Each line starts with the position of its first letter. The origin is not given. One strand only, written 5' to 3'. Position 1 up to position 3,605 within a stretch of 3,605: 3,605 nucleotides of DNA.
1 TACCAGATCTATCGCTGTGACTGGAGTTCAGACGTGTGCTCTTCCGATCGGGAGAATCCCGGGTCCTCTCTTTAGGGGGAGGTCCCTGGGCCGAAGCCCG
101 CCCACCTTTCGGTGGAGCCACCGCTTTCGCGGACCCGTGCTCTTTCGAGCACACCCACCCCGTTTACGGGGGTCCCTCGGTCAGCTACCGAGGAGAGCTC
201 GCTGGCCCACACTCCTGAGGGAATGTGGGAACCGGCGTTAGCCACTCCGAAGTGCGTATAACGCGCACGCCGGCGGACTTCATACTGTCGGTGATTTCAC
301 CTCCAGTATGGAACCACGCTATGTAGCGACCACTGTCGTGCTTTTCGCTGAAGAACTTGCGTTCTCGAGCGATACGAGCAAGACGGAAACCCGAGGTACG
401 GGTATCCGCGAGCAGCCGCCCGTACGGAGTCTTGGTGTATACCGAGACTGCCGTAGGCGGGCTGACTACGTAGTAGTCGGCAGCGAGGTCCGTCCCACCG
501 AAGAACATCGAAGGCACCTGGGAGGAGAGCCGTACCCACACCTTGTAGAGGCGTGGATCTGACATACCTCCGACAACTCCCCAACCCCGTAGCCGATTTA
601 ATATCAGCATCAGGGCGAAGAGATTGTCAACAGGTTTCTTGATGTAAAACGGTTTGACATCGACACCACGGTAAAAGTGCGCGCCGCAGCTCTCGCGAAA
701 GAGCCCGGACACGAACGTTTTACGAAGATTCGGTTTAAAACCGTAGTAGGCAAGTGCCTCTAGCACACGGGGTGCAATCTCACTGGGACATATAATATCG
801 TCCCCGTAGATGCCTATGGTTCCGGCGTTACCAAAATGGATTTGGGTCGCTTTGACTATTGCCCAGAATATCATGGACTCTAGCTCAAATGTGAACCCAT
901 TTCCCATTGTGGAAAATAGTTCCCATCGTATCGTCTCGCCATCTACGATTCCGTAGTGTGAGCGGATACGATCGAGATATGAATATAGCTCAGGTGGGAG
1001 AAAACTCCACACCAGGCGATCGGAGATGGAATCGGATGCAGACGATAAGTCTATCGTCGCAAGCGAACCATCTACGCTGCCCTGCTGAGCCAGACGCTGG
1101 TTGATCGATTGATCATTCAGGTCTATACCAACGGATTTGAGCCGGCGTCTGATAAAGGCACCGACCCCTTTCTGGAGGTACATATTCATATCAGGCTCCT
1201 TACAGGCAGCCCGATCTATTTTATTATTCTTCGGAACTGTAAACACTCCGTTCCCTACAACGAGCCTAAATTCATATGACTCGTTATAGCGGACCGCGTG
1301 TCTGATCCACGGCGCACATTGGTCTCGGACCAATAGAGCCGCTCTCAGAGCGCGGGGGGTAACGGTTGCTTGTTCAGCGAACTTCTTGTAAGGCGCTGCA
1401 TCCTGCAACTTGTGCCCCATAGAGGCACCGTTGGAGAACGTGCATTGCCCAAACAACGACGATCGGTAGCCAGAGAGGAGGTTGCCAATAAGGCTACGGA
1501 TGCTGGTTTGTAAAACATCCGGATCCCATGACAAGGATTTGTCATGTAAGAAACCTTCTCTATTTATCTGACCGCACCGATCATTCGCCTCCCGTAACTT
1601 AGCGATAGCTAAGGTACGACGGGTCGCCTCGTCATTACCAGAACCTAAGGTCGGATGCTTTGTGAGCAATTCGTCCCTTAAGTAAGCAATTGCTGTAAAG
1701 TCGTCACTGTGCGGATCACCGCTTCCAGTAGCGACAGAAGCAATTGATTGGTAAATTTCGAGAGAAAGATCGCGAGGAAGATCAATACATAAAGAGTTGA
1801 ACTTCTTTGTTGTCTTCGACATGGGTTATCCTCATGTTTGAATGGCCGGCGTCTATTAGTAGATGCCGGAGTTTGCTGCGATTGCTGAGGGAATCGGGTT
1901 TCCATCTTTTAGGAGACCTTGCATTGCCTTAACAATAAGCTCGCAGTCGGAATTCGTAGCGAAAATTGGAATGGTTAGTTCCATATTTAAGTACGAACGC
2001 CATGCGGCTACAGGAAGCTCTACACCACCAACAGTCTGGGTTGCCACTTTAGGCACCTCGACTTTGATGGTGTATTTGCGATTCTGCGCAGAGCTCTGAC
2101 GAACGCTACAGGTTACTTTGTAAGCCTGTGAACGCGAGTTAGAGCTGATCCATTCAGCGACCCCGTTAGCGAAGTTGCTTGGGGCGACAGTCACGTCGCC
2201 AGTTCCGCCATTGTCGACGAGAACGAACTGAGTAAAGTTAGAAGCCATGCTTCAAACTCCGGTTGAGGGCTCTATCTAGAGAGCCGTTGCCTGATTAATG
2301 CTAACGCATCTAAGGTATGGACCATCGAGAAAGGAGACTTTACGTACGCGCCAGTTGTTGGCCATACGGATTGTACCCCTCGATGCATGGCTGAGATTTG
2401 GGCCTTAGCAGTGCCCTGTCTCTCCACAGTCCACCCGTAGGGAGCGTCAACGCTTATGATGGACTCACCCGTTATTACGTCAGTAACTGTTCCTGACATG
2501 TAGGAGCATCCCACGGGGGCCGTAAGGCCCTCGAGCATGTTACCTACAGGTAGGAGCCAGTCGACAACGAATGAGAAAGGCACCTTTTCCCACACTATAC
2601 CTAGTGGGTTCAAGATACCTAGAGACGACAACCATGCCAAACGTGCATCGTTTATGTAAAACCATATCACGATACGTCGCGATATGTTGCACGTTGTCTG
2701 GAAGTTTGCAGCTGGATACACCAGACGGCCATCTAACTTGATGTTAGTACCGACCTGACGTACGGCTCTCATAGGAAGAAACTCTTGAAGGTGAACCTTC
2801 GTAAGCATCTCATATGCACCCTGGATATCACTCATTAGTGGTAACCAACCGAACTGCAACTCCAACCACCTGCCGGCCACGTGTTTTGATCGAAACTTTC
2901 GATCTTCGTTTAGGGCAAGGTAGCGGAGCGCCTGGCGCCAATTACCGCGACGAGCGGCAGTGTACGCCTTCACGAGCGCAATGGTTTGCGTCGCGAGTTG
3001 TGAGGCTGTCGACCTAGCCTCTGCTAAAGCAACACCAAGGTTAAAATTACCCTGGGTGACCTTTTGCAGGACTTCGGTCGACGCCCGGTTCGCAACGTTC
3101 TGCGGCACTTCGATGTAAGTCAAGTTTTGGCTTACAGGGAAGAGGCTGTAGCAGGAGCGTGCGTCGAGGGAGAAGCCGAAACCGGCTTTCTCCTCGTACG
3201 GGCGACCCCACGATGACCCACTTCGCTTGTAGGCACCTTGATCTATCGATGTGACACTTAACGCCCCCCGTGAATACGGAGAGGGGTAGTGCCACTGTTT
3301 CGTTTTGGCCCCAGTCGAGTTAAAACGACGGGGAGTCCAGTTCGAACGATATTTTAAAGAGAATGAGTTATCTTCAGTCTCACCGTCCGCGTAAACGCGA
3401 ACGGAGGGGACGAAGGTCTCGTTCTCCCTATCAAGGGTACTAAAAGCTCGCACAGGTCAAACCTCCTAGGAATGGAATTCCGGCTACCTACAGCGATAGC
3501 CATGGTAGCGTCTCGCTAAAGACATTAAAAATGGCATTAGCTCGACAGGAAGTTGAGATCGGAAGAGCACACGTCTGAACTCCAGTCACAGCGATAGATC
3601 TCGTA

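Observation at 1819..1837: Operator hairpin loop variant U(-5)A (AUAA instead of AUUA), also recoding lysis protein Tyr27 to Asn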

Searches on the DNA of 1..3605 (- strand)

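Call 3: search_dna_similar(query=window:1-3605:-, collection=phages, mode=near, max_rows=60)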
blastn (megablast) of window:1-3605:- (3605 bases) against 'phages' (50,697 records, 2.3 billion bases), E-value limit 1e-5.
Records with a match: 317; places in all: 343; records where one place covers at least 80% of the query: 64.
Best place of each record, by identity: >=99% 267; 95-99% 20; 90-95% 18; 80-90% 3; 60-80% 9.
By first word of the organism name: Escherichia 288; Enterobacteria 9; Emesvirus 3; Klebsiella 3; ssRNA 2; Staphylococcus 2; Bacillus 2; Vibrio 2; Paenibacillus 1; Mycobacterium 1; and 4 more.
By host as written in the record: Escherichia coli TOP 10 F' 243; - 44; Escherichia coli 7; Escherichia coli IJ1862 3; Escherichia coli MG1655 + F912 3; Staphylococcus epidermidis RP62A 2; Vibrio alginolyticus 2; Escherichia coli ATCC 15597 1; and 12 more.
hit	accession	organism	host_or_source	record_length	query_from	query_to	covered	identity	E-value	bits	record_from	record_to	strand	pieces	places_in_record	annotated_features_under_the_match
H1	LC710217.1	Escherichia phage MS2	Escherichia coli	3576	49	3559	97%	100.0%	0e+0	6479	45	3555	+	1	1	rep: replicase protein | mat: maturation protein | cp: capsid protein | lys: lysis protein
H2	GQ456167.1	Escherichia phage MS2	-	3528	49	3559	97%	99.7%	0e+0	6423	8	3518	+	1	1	replicase protein | A protein | coat protein | lysis protein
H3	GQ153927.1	Escherichia phage MS2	-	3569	49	3559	97%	99.7%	0e+0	6418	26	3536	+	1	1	replicase | assembly protein | coat protein | lysis protein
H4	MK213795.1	Escherichia phage MS2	Escherichia coli ATCC 15597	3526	49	3549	97%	99.8%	0e+0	6427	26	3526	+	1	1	replicase | assembly protein | coat protein | lysis protein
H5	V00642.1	Escherichia phage MS2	-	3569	49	3559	97%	99.4%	0e+0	6368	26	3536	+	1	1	unnamed protein product; replicase, beta subunit | unnamed protein product; A-protein | unnamed protein product; coat protein | unnamed protein product; L-protein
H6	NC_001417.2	Escherichia phage MS2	-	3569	49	3559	97%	99.4%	0e+0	6368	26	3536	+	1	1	rep: RNA replicase beta subunit | mat: head maturation protease | cp: head protein | lys: hypothetical protein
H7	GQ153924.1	Escherichia phage MS2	-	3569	49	3559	97%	99.2%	0e+0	6338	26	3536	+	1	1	replicase | assembly protein | coat protein | lysis protein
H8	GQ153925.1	Escherichia phage MS2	-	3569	49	3559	97%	99.2%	0e+0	6329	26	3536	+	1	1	replicase | assembly protein | coat protein | lysis protein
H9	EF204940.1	Escherichia phage MS2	-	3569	49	3559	97%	99.1%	0e+0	6307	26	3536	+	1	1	replicase | maturation protein | coat protein | lysis protein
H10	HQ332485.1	Escherichia phage MS2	laboratory population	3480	68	3547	97%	99.7%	0e+0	6366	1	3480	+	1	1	rep: replicase protein | mat: assembly protein | cp: coat protein | lys: lysis protein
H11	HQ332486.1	Escherichia phage MS2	laboratory population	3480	68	3547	97%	99.7%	0e+0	6366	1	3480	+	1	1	rep: replicase protein | mat: assembly protein | cp: coat protein | lys: lysis protein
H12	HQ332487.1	Escherichia phage MS2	laboratory population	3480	68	3547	97%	99.7%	0e+0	6366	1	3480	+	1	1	rep: replicase protein | mat: assembly protein | cp: coat protein | lys: lysis protein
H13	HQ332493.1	Escherichia phage MS2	laboratory population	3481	68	3548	97%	99.7%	0e+0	6364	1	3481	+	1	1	rep: replicase protein | mat: assembly protein | cp: coat protein | lys: lysis protein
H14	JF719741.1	Escherichia phage MS2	Escherichia coli IJ1862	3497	56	3552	97%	99.2%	0e+0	6298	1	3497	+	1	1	replicase | assembly protein | coat protein | lysis protein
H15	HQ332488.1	Escherichia phage MS2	laboratory population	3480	68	3547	97%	99.7%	0e+0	6364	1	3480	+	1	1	rep: replicase protein | mat: assembly protein | cp: coat protein | lys: lysis protein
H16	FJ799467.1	Escherichia phage MS2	Escherichia coli TOP 10 F'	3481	68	3547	97%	99.7%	0e+0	6360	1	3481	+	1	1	MS2g4: replicase protein | MS2g1: assembly protein | MS2g2: coat protein | MS2g3: lysis protein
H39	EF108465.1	Escherichia phage MS2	-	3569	49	3559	97%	96.8%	0e+0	5853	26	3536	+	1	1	replicase | assembly protein | coat protein | lysis protein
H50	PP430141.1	Enterobacteria phage FrSaffron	Escherichia coli MG1655 + F912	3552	49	3559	97%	92.5%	0e+0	5022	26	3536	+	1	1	RNA-directed RNA polymerase | maturation protein A | coat protein | lysis protein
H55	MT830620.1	Escherichia phage MS2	Escherichia coli ATCC 700891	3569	49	3559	97%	92.0%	0e+0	4927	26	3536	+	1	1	replicase | maturation protein | coat protein | lysis protein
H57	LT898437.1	Emesvirus zinderi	-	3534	49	3558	97%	91.6%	0e+0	4841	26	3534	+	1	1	RNA replicase, beta subunit | mat: maturation protein | cp: coat protein | lys: lysis protein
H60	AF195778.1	Enterobacteria phage M12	-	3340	49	3363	92%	92.8%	0e+0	4802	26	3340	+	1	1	RNA replicase beta chain | maturation protein | coat protein | lysis protein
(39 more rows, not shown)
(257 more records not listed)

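Call 6: get_annotated_region(hit=H1, flank=200)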
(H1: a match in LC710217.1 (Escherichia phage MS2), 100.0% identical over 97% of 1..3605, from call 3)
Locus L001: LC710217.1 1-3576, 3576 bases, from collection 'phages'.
description: Escherichia phage MS2 GI_A RNA, complete genome.
organism: Escherichia phage MS2 (NCBI taxid 12022)
taxonomy: Viruses; Riboviria; Orthornavirae; Lenarviricota; Leviviricetes; Norzivirales; Fiersviridae; Emesvirus; Emesvirus zinderi
host: Escherichia coli; source: wastewater; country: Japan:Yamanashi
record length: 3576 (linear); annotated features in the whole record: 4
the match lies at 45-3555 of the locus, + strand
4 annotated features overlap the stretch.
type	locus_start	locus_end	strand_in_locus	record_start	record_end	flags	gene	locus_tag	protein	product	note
misc_feature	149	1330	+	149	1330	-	mat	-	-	-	maturation protein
misc_feature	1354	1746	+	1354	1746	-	cp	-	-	-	capsid protein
misc_feature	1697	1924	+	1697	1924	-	lys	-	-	-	lysis protein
misc_feature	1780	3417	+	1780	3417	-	rep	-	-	-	replicase protein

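Call 7: get_annotated_region(hit=H6, flank=200)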
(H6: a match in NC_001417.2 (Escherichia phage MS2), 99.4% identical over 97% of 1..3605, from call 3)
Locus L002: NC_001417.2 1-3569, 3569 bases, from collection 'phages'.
description: phage MS2 genome.
organism: Escherichia phage MS2 (NCBI taxid 12022)
taxonomy: Viruses; Riboviria; Orthornavirae; Lenarviricota; Leviviricetes; Norzivirales; Fiersviridae; Emesvirus; Emesvirus zinderi
host: -; source: -; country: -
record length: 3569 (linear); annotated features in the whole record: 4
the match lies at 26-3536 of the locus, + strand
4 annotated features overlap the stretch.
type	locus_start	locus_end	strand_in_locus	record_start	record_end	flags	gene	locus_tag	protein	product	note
CDS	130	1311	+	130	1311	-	mat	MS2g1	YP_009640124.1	head maturation protease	A-protein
CDS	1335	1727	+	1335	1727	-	cp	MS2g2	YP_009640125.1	head protein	coat protein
CDS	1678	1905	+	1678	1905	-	lys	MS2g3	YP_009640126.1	hypothetical protein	L-protein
CDS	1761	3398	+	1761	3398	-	rep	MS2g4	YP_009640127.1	RNA replicase beta subunit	replicase, beta subunit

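Call 11: search_dna_similar(query=window:1797-1857:-, collection=phages, mode=near, max_rows=12)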
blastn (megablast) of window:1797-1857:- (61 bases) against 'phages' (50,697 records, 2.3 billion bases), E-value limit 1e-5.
Records with a match: 288; places in all: 288; records where one place covers at least 80% of the query: 288.
Best place of each record, by identity: >=99% 25; 95-99% 252; 90-95% 11.
By first word of the organism name: Escherichia 280; Enterobacteria 5; Emesvirus 3.
By host as written in the record: Escherichia coli TOP 10 F' 240; - 37; Escherichia coli 3; Escherichia coli IJ1862 3; Escherichia coli MG1655 + F912 3; Escherichia coli ATCC 15597 1; Escherichia coli ATCC 700891 1.
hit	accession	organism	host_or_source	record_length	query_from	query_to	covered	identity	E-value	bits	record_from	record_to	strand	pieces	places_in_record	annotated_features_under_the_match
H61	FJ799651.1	Escherichia phage MS2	Escherichia coli TOP 10 F'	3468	1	61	100%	100.0%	5e-24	113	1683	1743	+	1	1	MS2g3: lysis protein | MS2g4: replicase protein | MS2g2: coat protein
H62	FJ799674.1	Escherichia phage MS2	Escherichia coli TOP 10 F'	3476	1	61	100%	100.0%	5e-24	113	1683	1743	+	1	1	MS2g3: lysis protein | MS2g4: replicase protein | MS2g2: coat protein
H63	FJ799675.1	Escherichia phage MS2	Escherichia coli TOP 10 F'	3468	1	61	100%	100.0%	5e-24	113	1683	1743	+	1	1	MS2g3: lysis protein | MS2g4: replicase protein | MS2g2: coat protein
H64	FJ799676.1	Escherichia phage MS2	Escherichia coli TOP 10 F'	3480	1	61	100%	100.0%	5e-24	113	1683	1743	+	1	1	MS2g3: lysis protein | MS2g4: replicase protein | MS2g2: coat protein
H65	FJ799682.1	Escherichia phage MS2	Escherichia coli TOP 10 F'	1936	1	61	100%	100.0%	5e-24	113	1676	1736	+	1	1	MS2g3: lysis protein | MS2g4: replicase protein | MS2g2: coat protein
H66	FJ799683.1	Escherichia phage MS2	Escherichia coli TOP 10 F'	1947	1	61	100%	100.0%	5e-24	113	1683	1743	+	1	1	MS2g3: lysis protein | MS2g4: replicase protein | MS2g2: coat protein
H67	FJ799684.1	Escherichia phage MS2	Escherichia coli TOP 10 F'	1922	1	61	100%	100.0%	5e-24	113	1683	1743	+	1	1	MS2g3: lysis protein | MS2g4: replicase protein | MS2g2: coat protein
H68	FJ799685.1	Escherichia phage MS2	Escherichia coli TOP 10 F'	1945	1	61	100%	100.0%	5e-24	113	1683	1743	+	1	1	MS2g3: lysis protein | MS2g4: replicase protein | MS2g2: coat protein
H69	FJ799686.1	Escherichia phage MS2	Escherichia coli TOP 10 F'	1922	1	61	100%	100.0%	5e-24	113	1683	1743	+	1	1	MS2g3: lysis protein | MS2g4: replicase protein | MS2g2: coat protein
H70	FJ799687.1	Escherichia phage MS2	Escherichia coli TOP 10 F'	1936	1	61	100%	100.0%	5e-24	113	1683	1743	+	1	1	MS2g3: lysis protein | MS2g4: replicase protein | MS2g2: coat protein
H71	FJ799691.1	Escherichia phage MS2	Escherichia coli TOP 10 F'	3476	1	61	100%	100.0%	5e-24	113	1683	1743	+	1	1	MS2g3: lysis protein | MS2g4: replicase protein | MS2g2: coat protein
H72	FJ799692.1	Escherichia phage MS2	Escherichia coli TOP 10 F'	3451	1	61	100%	100.0%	5e-24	113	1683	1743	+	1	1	MS2g3: lysis protein | MS2g4: replicase protein | MS2g2: coat protein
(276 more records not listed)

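Call 15: search_dna_similar(query=window:1797-1857:-, collection=phages, mode=near, max_rows=40)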
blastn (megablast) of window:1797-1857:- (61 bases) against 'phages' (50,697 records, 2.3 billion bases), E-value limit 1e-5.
Records with a match: 288; places in all: 288; records where one place covers at least 80% of the query: 288.
Best place of each record, by identity: >=99% 25; 95-99% 252; 90-95% 11.
By first word of the organism name: Escherichia 280; Enterobacteria 5; Emesvirus 3.
By host as written in the record: Escherichia coli TOP 10 F' 240; - 37; Escherichia coli 3; Escherichia coli IJ1862 3; Escherichia coli MG1655 + F912 3; Escherichia coli ATCC 15597 1; Escherichia coli ATCC 700891 1.
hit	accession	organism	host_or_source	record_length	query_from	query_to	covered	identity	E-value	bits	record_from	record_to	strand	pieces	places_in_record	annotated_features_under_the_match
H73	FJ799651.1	Escherichia phage MS2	Escherichia coli TOP 10 F'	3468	1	61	100%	100.0%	5e-24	113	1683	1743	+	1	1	MS2g3: lysis protein | MS2g4: replicase protein | MS2g2: coat protein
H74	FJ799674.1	Escherichia phage MS2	Escherichia coli TOP 10 F'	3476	1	61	100%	100.0%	5e-24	113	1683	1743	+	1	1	MS2g3: lysis protein | MS2g4: replicase protein | MS2g2: coat protein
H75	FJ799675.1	Escherichia phage MS2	Escherichia coli TOP 10 F'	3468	1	61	100%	100.0%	5e-24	113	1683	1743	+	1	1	MS2g3: lysis protein | MS2g4: replicase protein | MS2g2: coat protein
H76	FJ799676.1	Escherichia phage MS2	Escherichia coli TOP 10 F'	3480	1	61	100%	100.0%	5e-24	113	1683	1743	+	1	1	MS2g3: lysis protein | MS2g4: replicase protein | MS2g2: coat protein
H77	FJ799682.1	Escherichia phage MS2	Escherichia coli TOP 10 F'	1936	1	61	100%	100.0%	5e-24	113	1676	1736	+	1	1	MS2g3: lysis protein | MS2g4: replicase protein | MS2g2: coat protein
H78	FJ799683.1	Escherichia phage MS2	Escherichia coli TOP 10 F'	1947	1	61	100%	100.0%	5e-24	113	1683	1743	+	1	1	MS2g3: lysis protein | MS2g4: replicase protein | MS2g2: coat protein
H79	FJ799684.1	Escherichia phage MS2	Escherichia coli TOP 10 F'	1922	1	61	100%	100.0%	5e-24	113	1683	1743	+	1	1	MS2g3: lysis protein | MS2g4: replicase protein | MS2g2: coat protein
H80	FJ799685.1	Escherichia phage MS2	Escherichia coli TOP 10 F'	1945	1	61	100%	100.0%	5e-24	113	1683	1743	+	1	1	MS2g3: lysis protein | MS2g4: replicase protein | MS2g2: coat protein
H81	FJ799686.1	Escherichia phage MS2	Escherichia coli TOP 10 F'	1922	1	61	100%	100.0%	5e-24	113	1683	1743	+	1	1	MS2g3: lysis protein | MS2g4: replicase protein | MS2g2: coat protein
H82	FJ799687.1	Escherichia phage MS2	Escherichia coli TOP 10 F'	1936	1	61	100%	100.0%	5e-24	113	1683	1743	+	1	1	MS2g3: lysis protein | MS2g4: replicase protein | MS2g2: coat protein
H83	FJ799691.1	Escherichia phage MS2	Escherichia coli TOP 10 F'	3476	1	61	100%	100.0%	5e-24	113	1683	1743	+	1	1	MS2g3: lysis protein | MS2g4: replicase protein | MS2g2: coat protein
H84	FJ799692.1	Escherichia phage MS2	Escherichia coli TOP 10 F'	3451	1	61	100%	100.0%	5e-24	113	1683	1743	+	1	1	MS2g3: lysis protein | MS2g4: replicase protein | MS2g2: coat protein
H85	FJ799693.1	Escherichia phage MS2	Escherichia coli TOP 10 F'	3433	1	61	100%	100.0%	5e-24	113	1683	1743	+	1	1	MS2g3: lysis protein | MS2g4: replicase protein | MS2g2: coat protein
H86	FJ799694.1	Escherichia phage MS2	Escherichia coli TOP 10 F'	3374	1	61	100%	100.0%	5e-24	113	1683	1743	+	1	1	MS2g3: lysis protein | MS2g4: replicase protein | MS2g2: coat protein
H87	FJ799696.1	Escherichia phage MS2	Escherichia coli TOP 10 F'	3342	1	61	100%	100.0%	5e-24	113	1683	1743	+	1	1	MS2g3: lysis protein | MS2g4: replicase protein | MS2g2: coat protein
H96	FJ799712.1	Escherichia phage MS2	Escherichia coli TOP 10 F'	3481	1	61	100%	100.0%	5e-24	113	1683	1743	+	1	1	MS2g3: lysis protein | MS2g4: replicase protein | MS2g2: coat protein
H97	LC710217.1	Escherichia phage MS2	Escherichia coli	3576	1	61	100%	100.0%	5e-24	113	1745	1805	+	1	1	lys: lysis protein | rep: replicase protein | cp: capsid protein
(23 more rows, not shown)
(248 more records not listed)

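Call 25: get_annotated_region(hit=H73, flank=4000)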
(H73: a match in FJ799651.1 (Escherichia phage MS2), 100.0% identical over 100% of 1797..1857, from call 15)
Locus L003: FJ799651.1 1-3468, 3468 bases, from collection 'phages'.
description: Enterobacterio phage MS2 clone L3.G40.11 assembly protein (MS2g1) and coat protein (MS2g2) genes, partial cds; and lysis protein (MS2g3) and replicase protein (MS2g4) genes, complete cds.
organism: Escherichia phage MS2 (NCBI taxid 12022)
taxonomy: Viruses; Riboviria; Orthornavirae; Lenarviricota; Leviviricetes; Norzivirales; Fiersviridae; Emesvirus; Emesvirus zinderi
host: Escherichia coli TOP 10 F'; source: -; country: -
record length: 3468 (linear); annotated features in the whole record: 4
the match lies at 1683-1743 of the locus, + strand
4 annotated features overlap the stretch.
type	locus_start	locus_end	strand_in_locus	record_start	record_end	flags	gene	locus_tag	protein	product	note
CDS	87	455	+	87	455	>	MS2g1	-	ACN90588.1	assembly protein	maturase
CDS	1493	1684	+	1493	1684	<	MS2g2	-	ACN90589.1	coat protein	-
CDS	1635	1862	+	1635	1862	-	MS2g3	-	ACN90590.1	lysis protein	-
CDS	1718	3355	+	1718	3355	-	MS2g4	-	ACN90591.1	replicase protein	RNA replicase beta chain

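Call 26: get_annotated_region(hit=H96, flank=4000)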
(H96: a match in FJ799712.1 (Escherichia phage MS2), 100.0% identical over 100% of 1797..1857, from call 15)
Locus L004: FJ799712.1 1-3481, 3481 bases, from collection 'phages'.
description: Enterobacterio phage MS2 clone L3.G70.15 assembly protein (MS2g1) and coat protein (MS2g2) genes, partial cds; and lysis protein (MS2g3) and replicase protein (MS2g4) genes, complete cds.
organism: Escherichia phage MS2 (NCBI taxid 12022)
taxonomy: Viruses; Riboviria; Orthornavirae; Lenarviricota; Leviviricetes; Norzivirales; Fiersviridae; Emesvirus; Emesvirus zinderi
host: Escherichia coli TOP 10 F'; source: -; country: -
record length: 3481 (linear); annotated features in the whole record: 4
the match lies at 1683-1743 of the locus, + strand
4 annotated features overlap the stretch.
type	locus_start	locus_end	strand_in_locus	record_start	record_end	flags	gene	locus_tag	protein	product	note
CDS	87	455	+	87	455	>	MS2g1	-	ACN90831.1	assembly protein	maturase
CDS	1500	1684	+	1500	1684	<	MS2g2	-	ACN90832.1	coat protein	-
CDS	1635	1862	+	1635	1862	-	MS2g3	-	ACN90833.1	lysis protein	-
CDS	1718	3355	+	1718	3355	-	MS2g4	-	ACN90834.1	replicase protein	RNA replicase beta chain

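Call 48: get_annotated_region(hit=H4, flank=100)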
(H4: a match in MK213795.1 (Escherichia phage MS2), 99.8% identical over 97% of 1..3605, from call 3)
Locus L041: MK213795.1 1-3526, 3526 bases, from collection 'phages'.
description: Escherichia phage MS2, complete genome.
organism: Escherichia phage MS2 (NCBI taxid 12022)
taxonomy: Viruses; Riboviria; Orthornavirae; Lenarviricota; Leviviricetes; Norzivirales; Fiersviridae; Emesvirus; Emesvirus zinderi
host: Escherichia coli ATCC 15597; source: Homo sapiens; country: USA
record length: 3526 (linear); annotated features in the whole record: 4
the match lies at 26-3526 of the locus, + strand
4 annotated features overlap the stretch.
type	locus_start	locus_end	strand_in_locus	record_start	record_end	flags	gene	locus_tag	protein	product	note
CDS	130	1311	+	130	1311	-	-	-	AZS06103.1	assembly protein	mat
CDS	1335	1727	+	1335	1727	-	-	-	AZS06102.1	coat protein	cp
CDS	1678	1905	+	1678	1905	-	-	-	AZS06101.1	lysis protein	lys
CDS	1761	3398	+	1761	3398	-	-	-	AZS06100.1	replicase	rep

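Call 49: get_annotated_region(hit=H2, flank=100)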
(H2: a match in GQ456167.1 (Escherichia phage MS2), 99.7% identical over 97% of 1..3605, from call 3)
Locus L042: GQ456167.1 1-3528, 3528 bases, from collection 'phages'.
description: Enterobacterio phage MS2 clone pSMART_3528 A protein, coat protein, lysis protein, and replicase protein mRNAs, complete cds.
organism: Escherichia phage MS2 (NCBI taxid 12022)
taxonomy: Viruses; Riboviria; Orthornavirae; Lenarviricota; Leviviricetes; Norzivirales; Fiersviridae; Emesvirus; Emesvirus zinderi
host: -; source: -; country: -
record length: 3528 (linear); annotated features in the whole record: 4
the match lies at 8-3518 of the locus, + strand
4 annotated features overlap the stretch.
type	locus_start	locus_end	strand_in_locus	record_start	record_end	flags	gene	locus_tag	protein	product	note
CDS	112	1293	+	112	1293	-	-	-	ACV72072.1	A protein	-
CDS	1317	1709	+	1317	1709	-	-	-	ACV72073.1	coat protein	-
CDS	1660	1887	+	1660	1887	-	-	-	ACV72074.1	lysis protein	-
CDS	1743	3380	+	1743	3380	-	-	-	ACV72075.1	replicase protein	-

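Call 50: get_annotated_region(hit=H3, flank=100)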
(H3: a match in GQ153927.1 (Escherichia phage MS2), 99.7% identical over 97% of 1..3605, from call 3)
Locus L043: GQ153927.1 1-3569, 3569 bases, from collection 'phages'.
description: Enterobacterio phage MS2 isolate MS2_ancestral assembly protein, coat protein, lysis protein, and replicase genes, complete cds.
organism: Escherichia phage MS2 (NCBI taxid 12022)
taxonomy: Viruses; Riboviria; Orthornavirae; Lenarviricota; Leviviricetes; Norzivirales; Fiersviridae; Emesvirus; Emesvirus zinderi
host: -; source: -; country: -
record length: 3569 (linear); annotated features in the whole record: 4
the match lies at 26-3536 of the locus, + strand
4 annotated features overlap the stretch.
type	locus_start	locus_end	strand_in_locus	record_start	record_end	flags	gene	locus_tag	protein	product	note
CDS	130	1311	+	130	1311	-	-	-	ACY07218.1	assembly protein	-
CDS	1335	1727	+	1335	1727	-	-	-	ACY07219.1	coat protein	-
CDS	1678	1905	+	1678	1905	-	-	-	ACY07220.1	lysis protein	-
CDS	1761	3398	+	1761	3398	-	-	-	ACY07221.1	replicase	-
